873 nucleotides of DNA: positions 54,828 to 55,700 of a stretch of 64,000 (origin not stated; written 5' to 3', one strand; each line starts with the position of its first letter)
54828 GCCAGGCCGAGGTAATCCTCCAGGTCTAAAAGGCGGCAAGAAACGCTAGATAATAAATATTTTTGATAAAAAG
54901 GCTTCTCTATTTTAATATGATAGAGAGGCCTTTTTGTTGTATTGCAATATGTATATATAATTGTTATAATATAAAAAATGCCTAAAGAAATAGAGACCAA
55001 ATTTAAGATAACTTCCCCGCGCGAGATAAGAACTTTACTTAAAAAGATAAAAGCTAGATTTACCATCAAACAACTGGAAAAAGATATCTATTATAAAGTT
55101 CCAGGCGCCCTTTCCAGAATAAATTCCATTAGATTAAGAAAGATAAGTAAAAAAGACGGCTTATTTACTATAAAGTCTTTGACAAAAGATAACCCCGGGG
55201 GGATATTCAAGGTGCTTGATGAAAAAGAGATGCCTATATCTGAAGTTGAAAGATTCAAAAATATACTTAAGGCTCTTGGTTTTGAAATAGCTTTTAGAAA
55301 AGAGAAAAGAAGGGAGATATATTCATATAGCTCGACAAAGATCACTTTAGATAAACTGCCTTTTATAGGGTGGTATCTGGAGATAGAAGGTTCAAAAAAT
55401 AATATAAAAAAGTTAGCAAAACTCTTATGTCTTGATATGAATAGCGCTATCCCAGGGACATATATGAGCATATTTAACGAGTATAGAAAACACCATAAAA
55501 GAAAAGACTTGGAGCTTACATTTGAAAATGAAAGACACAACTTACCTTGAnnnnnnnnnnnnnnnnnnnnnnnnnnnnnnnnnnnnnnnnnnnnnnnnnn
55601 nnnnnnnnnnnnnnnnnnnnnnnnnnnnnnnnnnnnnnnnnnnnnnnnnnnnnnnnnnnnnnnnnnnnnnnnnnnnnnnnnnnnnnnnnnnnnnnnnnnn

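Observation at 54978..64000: Candidate novel RiPP-type peptide-modification operon: two rSAM/SPASM enzymes, PqqD, a Cys-repeat substrate, HprK-like kinase, S26 peptidase, CYTH, membrane enzyme and ABC exporter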

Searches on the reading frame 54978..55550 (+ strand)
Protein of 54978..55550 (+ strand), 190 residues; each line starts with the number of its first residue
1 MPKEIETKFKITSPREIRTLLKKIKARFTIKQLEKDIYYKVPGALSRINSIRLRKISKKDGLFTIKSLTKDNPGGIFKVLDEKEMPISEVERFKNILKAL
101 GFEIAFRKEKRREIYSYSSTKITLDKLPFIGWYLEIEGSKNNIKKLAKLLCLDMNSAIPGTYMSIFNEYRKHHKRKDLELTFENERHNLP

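Call 3: search_protein_families(library=pfam, proteins=[window:54978-55550:+], max_evalue=0.01)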
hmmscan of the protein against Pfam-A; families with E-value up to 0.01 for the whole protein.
window:54978-55550:+ (190 aa): 1 family
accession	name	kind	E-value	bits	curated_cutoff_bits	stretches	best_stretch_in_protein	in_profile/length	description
PF01928.26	CYTH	-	6.4e-17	62.4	23.2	1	3-149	2-156/179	CYTH domain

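Call 5: search_protein_families(library=ncbifam, proteins=[window:54978-55550:+], max_evalue=0.01)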
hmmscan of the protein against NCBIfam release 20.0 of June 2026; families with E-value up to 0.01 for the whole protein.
window:54978-55550:+ (190 aa): 1 family
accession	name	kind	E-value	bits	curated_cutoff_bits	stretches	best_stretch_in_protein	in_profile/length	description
TIGR00318.1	cyaB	equivalog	1.7e-17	63.8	57.95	1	4-148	3-145/174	class IV adenylate cyclase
